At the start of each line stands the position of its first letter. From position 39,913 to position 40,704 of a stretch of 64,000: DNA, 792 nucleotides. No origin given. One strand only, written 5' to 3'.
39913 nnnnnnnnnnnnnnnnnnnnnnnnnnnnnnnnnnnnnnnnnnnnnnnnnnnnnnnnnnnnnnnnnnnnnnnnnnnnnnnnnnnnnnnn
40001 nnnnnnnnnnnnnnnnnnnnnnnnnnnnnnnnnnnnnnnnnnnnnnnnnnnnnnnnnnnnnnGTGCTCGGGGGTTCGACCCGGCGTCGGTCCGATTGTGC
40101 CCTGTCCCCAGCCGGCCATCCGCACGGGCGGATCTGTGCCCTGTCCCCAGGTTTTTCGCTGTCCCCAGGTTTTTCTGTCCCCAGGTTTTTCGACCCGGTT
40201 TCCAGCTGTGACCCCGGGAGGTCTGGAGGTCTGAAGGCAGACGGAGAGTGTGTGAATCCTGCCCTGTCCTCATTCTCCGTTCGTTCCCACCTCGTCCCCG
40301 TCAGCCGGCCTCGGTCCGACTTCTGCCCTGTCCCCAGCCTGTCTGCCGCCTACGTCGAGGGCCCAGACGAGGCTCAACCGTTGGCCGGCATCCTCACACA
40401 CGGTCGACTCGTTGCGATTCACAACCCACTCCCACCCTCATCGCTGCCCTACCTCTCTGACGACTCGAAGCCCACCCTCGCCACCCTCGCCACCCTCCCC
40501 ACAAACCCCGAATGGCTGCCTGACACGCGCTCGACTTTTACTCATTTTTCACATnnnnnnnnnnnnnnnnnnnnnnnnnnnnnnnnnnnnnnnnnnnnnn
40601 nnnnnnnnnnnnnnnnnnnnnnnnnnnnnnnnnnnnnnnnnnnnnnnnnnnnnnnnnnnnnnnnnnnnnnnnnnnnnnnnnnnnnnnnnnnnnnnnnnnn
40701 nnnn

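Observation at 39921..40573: Two copies of a 45-bp AT-rich promoter-like element spaced about 610 bp apart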

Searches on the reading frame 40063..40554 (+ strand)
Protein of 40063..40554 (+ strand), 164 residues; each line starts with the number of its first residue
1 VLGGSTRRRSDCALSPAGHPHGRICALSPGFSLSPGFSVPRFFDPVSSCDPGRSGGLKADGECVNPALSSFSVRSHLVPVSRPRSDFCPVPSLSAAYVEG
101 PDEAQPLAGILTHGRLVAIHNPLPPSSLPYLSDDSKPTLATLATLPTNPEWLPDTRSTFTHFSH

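Call 75: find_homologous_proteins(query=window:40063-40554:+, max_evalue=0.001)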
Query window:40063-40554:+: 127 candidates shared short words with the query, none scored E <= 0.001.
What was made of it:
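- On Protein-coding gene or pseudogene pair: No homologue for the 164-codon ORF (call 75).
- The longest ORF has no homologue among 5.8 billion proteins (call 75).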

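Call 76: search_protein_families(library=pfam, proteins=[window:40063-40554:+], max_evalue=0.01)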
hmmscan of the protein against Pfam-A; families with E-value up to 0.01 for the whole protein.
window:40063-40554:+ (164 aa): 0 families
